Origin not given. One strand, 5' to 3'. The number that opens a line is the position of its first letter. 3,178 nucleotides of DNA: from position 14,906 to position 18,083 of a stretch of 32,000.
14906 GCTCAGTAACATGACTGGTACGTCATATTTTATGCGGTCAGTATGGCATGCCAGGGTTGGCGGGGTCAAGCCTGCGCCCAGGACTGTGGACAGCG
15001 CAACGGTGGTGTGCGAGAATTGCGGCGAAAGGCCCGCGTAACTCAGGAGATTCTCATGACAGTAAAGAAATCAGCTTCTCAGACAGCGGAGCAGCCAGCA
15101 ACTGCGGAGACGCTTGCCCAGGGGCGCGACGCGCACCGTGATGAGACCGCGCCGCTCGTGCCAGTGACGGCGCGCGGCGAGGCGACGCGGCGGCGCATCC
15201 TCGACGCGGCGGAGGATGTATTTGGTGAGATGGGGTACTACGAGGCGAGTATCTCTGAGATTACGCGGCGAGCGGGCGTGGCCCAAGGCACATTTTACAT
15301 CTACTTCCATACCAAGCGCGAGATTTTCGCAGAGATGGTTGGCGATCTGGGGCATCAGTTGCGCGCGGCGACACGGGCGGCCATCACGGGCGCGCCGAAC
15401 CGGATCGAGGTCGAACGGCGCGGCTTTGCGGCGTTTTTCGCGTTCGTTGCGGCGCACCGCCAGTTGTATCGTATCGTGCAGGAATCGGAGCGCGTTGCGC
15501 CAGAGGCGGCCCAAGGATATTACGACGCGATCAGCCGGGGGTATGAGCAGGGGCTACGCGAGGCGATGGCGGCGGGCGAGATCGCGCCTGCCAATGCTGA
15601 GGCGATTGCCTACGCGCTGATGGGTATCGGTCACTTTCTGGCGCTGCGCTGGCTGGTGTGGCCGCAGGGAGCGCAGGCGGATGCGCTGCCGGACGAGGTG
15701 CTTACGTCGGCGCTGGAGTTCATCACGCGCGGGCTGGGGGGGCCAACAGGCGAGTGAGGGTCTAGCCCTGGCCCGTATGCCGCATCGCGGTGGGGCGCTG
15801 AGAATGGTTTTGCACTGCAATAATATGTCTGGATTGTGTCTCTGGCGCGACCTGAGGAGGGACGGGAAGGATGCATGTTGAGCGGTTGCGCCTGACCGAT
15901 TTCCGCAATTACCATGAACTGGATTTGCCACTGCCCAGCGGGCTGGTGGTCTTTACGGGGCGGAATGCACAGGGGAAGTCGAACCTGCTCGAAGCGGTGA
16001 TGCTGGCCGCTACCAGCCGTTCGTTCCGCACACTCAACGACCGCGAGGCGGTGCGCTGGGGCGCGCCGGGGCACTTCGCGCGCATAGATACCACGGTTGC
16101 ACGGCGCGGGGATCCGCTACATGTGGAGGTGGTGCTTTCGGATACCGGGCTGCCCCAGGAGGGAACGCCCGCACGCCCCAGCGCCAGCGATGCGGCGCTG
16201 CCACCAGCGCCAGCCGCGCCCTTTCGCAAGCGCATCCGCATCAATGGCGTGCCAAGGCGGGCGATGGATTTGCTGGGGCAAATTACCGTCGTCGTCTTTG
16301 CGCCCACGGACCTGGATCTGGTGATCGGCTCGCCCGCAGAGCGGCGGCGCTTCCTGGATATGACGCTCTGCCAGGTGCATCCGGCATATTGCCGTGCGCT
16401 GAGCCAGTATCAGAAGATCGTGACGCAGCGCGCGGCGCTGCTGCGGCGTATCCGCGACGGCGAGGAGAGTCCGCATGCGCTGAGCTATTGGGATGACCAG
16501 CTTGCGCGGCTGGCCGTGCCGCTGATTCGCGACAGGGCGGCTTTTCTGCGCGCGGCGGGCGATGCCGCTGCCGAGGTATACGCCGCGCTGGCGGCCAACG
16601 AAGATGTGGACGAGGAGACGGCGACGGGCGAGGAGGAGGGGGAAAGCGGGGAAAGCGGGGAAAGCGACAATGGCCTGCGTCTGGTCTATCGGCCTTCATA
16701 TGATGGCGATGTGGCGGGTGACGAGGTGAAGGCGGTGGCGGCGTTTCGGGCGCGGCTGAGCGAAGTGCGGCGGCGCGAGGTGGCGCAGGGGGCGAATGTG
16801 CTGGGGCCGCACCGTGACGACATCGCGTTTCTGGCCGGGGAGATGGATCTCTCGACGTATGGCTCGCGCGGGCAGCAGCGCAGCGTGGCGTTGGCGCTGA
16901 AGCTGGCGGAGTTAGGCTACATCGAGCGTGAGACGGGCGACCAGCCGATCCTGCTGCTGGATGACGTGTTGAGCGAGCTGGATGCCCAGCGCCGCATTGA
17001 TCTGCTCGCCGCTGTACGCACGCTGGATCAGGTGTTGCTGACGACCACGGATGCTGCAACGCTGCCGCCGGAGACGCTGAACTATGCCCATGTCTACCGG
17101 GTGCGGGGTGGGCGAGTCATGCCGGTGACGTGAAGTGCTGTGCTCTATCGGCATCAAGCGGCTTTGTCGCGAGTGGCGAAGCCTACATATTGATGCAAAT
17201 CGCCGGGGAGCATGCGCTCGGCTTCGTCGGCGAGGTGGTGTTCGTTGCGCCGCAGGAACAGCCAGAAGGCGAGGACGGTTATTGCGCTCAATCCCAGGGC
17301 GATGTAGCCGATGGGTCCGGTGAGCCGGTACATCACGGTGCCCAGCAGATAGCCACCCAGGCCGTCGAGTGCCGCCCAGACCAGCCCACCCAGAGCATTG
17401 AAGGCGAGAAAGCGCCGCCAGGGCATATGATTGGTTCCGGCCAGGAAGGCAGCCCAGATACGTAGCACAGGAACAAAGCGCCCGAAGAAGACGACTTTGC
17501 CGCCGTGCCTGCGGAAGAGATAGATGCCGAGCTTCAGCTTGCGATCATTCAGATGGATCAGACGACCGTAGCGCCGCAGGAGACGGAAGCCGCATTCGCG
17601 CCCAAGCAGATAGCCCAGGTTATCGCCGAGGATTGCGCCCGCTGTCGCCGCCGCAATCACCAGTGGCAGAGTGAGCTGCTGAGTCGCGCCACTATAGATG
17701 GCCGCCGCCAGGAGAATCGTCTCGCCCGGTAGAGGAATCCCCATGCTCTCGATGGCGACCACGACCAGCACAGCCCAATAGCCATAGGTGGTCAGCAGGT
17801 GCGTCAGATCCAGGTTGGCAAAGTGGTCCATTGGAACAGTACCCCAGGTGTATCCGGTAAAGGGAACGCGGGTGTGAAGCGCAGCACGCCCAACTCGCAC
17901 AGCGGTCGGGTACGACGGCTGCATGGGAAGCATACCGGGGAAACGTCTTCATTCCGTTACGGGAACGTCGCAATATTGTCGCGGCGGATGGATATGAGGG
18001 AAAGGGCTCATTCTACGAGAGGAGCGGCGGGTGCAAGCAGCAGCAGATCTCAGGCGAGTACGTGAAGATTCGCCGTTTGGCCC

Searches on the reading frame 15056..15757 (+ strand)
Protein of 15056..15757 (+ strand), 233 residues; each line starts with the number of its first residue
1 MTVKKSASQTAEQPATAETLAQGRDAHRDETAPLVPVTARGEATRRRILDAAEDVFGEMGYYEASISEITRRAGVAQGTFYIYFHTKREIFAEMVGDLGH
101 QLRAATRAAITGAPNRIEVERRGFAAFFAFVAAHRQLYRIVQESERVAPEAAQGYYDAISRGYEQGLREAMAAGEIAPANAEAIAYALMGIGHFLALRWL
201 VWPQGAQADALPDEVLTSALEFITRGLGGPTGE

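Call 10: search_protein_families(library=pfam, proteins=[window:15056-15757:+])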
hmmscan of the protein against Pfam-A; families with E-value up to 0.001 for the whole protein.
window:15056-15757:+ (233 aa): 1 family
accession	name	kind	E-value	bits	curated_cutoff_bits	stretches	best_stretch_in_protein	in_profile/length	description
PF00440.29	TetR_N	-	1.5e-15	57.1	24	1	48-94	1-47/47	Bacterial regulatory proteins, tetR family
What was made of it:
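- Checked: Those starts are SBP at 6480, LivH at 6936, KASIII-like at 13586, hydrolase at 14881 and TetR at 15056 (Pfam, call 10).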

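Call 14: find_homologous_proteins(query=window:15056-15757:+)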
Query window:15056-15757:+ (233 aa): 1088 proteins with E <= 0.001 among 4195 candidates; the best 120 are listed.
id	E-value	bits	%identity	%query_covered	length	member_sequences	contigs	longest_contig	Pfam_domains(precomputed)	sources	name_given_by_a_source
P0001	5.3e-145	498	100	100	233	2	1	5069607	PF00440.30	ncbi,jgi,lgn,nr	ncbi:MAG: Transcriptional regulator, AcrR family [Ktedonobacterales bacterium]|jgi:AcrR family trans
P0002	3.5e-91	323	69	96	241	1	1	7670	PF00440.30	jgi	-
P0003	1.3e-90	321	70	91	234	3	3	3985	PF00440.30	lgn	-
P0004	1.6e-89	317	65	98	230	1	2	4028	PF00440.30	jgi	jgi:AcrR family transcriptional regulator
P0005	4.5e-89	316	69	92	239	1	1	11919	PF00440.30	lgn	-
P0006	3.0e-88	313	69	91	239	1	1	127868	PF00440.30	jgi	jgi:AcrR family transcriptional regulator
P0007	3.8e-88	313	71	87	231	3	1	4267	PF00440.30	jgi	jgi:AcrR family transcriptional regulator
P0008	1.1e-87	311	65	97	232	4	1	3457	PF00440.30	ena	-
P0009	1.6e-87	311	64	97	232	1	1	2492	PF00440.30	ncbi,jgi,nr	ncbi:MAG TPA: TetR/AcrR family transcriptional regulator [Ktedonobacterales bacterium]|jgi:AcrR fami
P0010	2.1e-87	310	67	95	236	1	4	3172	PF00440.30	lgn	-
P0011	4.6e-87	309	70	88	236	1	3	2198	PF00440.30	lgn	-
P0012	7.9e-86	305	69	87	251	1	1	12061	PF00440.30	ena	-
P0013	8.4e-86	305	67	98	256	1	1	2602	PF00440.30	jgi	jgi:AcrR family transcriptional regulator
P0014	1.2e-85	305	68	93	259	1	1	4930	PF00440.30,PF14514.12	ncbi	ncbi:MAG: TetR/AcrR family transcriptional regulator [Ktedonobacterales bacterium]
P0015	1.4e-85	304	71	85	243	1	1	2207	PF00440.30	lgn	-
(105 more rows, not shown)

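Call 17: find_related_loci(query=A1, collection=genome_contigs, flank=10000)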
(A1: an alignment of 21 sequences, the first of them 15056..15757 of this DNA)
Query A1 (233 aa) in genome_contigs; peptide patterns used: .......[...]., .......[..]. (x = any residue, [..] = any of these).
600 stretches matched a pattern (row limit reached: there are more); 598 encode a relative of the query (tblastn E <= 1e-3); the best 80 are kept; 80 distinct loci.
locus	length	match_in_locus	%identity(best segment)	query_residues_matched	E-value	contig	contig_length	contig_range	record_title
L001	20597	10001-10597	68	33-227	5e-88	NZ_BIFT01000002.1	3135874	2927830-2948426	Dictyobacter alpinus strain Uno16 sequence2, whole genome shotgun sequence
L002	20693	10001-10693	63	6-233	1e-86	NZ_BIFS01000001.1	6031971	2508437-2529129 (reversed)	Dictyobacter kobayashii strain Uno11 sequence1, whole genome shotgun sequence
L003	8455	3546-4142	67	34-227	1e-85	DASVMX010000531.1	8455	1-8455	MAG TPA_asm: Ktedonobacteraceae bacterium isolate SMAG_U3111 k141_515474, whole genome shotgun sequence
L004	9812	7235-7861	65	28-227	2e-84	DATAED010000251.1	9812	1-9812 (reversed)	MAG TPA_asm: Ktedonobacterales bacterium isolate SMAG_U6768 k141_1663073, whole genome shotgun sequence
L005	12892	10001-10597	67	34-227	9e-85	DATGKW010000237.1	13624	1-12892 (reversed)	MAG TPA_asm: Ktedonobacteraceae bacterium isolate SMAG_U9870 k141_315870, whole genome shotgun sequence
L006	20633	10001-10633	68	28-227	8e-85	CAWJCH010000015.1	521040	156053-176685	MAG: uncultured Chloroflexia bacterium isolate MFD06714.bin.2.15 genome assembly, contig: contig_24495, whole genome sho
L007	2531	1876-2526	61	28-227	1e-85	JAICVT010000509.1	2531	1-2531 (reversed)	MAG: Ktedonobacterales bacterium isolate LS_FP_2_bin.8 k141_815833_length_2531_cov_52.0000, whole genome shotgun sequenc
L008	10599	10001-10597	66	34-227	4e-83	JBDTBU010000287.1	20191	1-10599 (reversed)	MAG: Ktedonobacteraceae bacterium isolate cluster2_bin.14 k127_4733929, whole genome shotgun sequence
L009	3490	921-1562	64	28-227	7e-84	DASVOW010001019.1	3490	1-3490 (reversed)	MAG TPA_asm: Ktedonobacterales bacterium isolate SMAG_U3163 k141_258990, whole genome shotgun sequence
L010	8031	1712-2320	69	28-227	1e-82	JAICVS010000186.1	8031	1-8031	MAG: Ktedonobacterales bacterium isolate LS_FP_2_bin.4 k141_4944178_length_8031_cov_13.0020, whole genome shotgun sequen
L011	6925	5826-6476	61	28-227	3e-82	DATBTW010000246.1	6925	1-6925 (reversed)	MAG TPA_asm: Ktedonobacterales bacterium isolate SMAG_U4194 k141_805989, whole genome shotgun sequence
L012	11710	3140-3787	64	28-227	3e-82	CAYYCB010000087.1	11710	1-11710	MAG TPA_asm: uncultured Ktedonobacterales bacterium isolate SRP272529_co2_235 genome assembly, contig: NODE_9973_length_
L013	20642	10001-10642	63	28-228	1e-81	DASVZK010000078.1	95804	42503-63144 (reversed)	MAG TPA_asm: Ktedonobacterales bacterium isolate SMAG_U2626 k141_495893, whole genome shotgun sequence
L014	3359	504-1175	59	28-227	3e-81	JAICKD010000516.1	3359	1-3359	MAG: Ktedonobacterales bacterium isolate GZL_HY_2_bin.35 k141_131383_length_3359_cov_12.1569, whole genome shotgun seque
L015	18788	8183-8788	62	30-229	1e-80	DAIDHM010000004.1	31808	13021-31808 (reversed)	MAG TPA_asm: Ktedonobacteria bacterium isolate clean345 k141_296440, whole genome shotgun sequence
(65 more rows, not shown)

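Call 20: search_solved_structures(query=window:15056-15757:+, max_evalue=0.001)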
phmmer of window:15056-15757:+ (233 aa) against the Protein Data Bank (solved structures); distinct sequences matched with E-value up to 0.001: 128 (the best 60 are shown).
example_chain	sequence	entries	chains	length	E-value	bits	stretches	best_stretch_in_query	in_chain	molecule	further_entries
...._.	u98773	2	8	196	1.4e-28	103.3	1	35-205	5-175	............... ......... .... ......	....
3f1b_A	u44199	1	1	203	1.2e-11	47.9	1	45-198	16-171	TetR-like transcriptional regulator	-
6o6p_A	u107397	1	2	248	1.5e-11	47.5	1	24-202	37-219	TetR family transcriptional regulator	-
6o6n_A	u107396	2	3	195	2.4e-11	46.9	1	44-202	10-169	TetR family transcriptional regulator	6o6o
3lwj_A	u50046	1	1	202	9.5e-11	44.9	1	35-203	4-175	Putative TetR-family transcriptional regulator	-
6wp9_A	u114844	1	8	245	1.3e-09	41.3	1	40-95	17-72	AvaR1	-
6wp7_A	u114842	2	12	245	1.5e-09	41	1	40-95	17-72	AvaR1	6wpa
1vi0_A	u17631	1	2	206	1.7e-09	40.8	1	46-178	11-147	transcriptional regulator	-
3whb_A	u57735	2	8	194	2.2e-09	40.5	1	46-143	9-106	Fatty acid metabolism regulator protein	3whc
5gpa_A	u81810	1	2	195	2.3e-09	40.4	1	47-107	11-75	Transcriptional regulator (TetR/AcrR family)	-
5gp9_A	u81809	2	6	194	2.3e-09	40.4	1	47-112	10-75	Transcriptional regulator (TetR/AcrR family)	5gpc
5xay_A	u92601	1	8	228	1.2e-08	38.1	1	40-104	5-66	Gamma-butyrolactone receptor protein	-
5xaz_A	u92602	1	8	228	1.2e-08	38.1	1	40-104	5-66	Gamma-butyrolactone receptor protein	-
2f07_A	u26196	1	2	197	1.5e-08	37.8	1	45-96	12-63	YvdT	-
6azh_A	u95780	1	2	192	1.5e-08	37.8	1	43-198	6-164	TetR family transcriptional regulator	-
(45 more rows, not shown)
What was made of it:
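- FasR structures are the third-best PDB match (call 20).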

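Call 21: search_protein_families(library=ncbifam, proteins=[window:15056-15757:+])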
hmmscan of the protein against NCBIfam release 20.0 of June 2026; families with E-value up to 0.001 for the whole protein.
window:15056-15757:+ (233 aa): 19 families
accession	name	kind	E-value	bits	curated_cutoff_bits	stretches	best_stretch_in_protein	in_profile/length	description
NF053731.1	TransRegFasRMycb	equivalog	1.9e-17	63.7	330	1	43-202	11-171/199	HTH-type transcriptional activator FasR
NF041196.1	ScbR_bind_reg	equivalog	1.1e-15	58.3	150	1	39-183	2-149/191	ScbR family autoregulator-binding transcription factor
NF053878.1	FATransRegFadRBac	equivalog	4.3e-13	49.5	200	1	46-148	6-108/190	fatty acid metabolism transcriptional regulator FadR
NF051852.1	efflux_TF_MtrR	exception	3.5e-09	36.7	280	1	43-138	10-106/205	multidrug efflux system transcriptional repressor MtrR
NF001978.0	PRK00767.1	equivalog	4.3e-09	36.4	118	1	45-112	11-78/197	transcriptional regulator BetI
NF008402.0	PRK11202.1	equivalog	7.6e-09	35.6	151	1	42-143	10-112/211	HTH-type transcriptional repressor FabR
NF007949.0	PRK10668.1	equivalog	8.1e-09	35.3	271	1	41-95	9-63/216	multidrug efflux transporter transcriptional repressor AcrR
NF050111.1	TransRegSACE7040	equivalog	1.1e-08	35.2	250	1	45-171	3-129/186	SACE_7040 family transcriptional regulator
TIGR03384.1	betaine_BetI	equivalog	1.6e-08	34.4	201.3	1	44-113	9-78/189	choline-binding transcriptional repressor BetI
TIGR03968.1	mycofact_TetR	equivalog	4.6e-08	32.9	224.9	1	41-119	7-81/190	mycofactocin system transcriptional regulator MftR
NF051457.1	acryl_TF_AcuR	equivalog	9.1e-07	28.3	247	1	42-94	16-68/204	acrylate utilization transcriptional regulator AcuR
NF053516.1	TranRepPrsAVib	equivalog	2.5e-06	27.4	300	1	42-92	5-55/208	TetR family transcriptional repressor PsrA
NF058643.1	TranRegCurRPseudo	equivalog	3.2e-06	26.9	300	1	42-90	6-54/193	TetR family transcriptional repressor CurR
TIGR03613.1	RutR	equivalog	1.2e-05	25.2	368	1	41-94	6-59/202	pyrimidine utilization regulatory protein R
NF033703.1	transcr_KstR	equivalog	4.7e-05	23.1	280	1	44-91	8-55/185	cholesterol catabolism transcriptional regulator KstR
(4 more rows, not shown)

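Call 27: search_solved_structures(query=window:15056-15757:+, max_evalue=1e-10, show_alignments=3)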
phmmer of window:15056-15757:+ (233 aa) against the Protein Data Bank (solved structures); distinct sequences matched with E-value up to 1e-10: 5.
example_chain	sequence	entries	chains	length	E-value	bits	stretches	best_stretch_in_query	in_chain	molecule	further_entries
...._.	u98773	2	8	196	1.4e-28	103.3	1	35-205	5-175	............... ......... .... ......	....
3f1b_A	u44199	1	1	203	1.2e-11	47.9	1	45-198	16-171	TetR-like transcriptional regulator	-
6o6p_A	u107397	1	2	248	1.5e-11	47.5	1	24-202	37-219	TetR family transcriptional regulator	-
6o6n_A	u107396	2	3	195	2.4e-11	46.9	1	44-202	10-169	TetR family transcriptional regulator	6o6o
3lwj_A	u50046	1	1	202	9.5e-11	44.9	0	35-203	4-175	Putative TetR-family transcriptional regulator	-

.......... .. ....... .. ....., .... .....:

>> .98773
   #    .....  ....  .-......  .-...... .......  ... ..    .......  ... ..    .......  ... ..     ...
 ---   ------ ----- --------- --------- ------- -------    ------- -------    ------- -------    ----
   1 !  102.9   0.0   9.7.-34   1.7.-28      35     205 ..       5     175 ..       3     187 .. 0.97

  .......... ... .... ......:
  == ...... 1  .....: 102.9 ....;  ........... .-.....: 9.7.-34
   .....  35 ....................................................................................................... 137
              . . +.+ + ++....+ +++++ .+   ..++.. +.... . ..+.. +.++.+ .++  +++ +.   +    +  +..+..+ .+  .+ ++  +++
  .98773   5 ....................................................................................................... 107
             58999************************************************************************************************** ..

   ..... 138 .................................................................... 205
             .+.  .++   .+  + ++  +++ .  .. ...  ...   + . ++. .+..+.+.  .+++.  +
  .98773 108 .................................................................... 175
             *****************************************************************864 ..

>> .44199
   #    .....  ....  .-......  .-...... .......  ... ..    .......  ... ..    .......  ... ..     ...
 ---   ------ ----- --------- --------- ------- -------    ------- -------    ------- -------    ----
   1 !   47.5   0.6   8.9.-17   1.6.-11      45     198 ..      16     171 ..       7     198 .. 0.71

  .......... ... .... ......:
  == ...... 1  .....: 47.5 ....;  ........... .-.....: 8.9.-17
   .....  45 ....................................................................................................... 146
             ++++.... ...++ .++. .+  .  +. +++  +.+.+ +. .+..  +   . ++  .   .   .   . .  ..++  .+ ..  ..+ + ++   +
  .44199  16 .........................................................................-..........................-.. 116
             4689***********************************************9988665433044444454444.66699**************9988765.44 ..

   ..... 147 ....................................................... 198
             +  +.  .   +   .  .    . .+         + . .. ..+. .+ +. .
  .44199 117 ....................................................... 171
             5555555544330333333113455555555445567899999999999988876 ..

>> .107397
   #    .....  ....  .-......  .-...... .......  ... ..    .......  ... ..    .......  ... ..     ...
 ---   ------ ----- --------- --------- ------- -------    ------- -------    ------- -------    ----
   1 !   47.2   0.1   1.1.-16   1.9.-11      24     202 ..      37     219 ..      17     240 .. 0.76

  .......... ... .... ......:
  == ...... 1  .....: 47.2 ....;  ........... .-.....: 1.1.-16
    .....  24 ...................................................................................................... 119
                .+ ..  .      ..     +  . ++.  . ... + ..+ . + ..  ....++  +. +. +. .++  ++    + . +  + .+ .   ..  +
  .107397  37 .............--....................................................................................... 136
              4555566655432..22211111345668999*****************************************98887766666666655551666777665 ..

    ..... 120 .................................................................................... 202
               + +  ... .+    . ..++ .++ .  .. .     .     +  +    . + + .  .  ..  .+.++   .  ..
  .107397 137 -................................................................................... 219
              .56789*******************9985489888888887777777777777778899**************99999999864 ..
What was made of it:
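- On FadR_Sa-type acyl-CoA-responsive TetR: 103 bits and E 1.4e-28 against 48 bits for the next PDB sequence, with an ungapped alignment of 171 residues (calls 20, 27).
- Tried and rejected: The proper alignment to FadR_Sa comes from the PDB search (call 27).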

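Call 52: find_encoding_contigs(protein=P0001, flank=1000, max_places=2)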
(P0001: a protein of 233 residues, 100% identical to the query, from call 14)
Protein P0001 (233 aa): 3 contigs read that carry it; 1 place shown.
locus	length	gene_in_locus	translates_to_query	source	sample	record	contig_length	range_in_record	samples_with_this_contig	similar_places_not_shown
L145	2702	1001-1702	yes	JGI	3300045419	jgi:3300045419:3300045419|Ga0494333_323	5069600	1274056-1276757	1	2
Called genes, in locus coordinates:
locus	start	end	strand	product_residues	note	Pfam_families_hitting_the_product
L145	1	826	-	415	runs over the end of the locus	PF12146:Hydrolase_4, PF00561:Abhydrolase_1, PF12697:Abhydrolase_6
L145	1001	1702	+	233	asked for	PF00440:TetR_N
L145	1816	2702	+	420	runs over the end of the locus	PF02463:SMC_N, PF13476:AAA_23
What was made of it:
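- Checked: The JGI gene calls for the hydrolase (415 aa) and TetR (233 aa) agree (call 52).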

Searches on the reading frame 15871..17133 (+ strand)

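Call 11: search_protein_families(library=pfam, proteins=[window:15871-17133:+])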
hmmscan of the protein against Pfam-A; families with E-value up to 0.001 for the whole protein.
window:15871-17133:+ (420 aa): 3 families
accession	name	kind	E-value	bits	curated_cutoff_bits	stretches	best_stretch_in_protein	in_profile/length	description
PF02463.25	SMC_N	-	8.2e-15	55.3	40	1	3-398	2-202/220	RecF/RecN/SMC N terminal domain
PF13476.12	AAA_23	-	5.8e-08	34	27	1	5-79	1-68/201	AAA domain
PF13175.12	AAA_15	-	0.00039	20.6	32.1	1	1-49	1-50/374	AAA ATPase domain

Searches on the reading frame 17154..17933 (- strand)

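Call 11: search_protein_families(library=pfam, proteins=[window:17154-17933:-])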
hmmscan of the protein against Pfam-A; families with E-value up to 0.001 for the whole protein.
window:17154-17933:- (259 aa): 1 family
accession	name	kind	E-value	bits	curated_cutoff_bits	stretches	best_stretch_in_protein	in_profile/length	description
PF09335.16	VTT_dom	-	5.3e-17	62.9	33.9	1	68-194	1-121/123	VTT domain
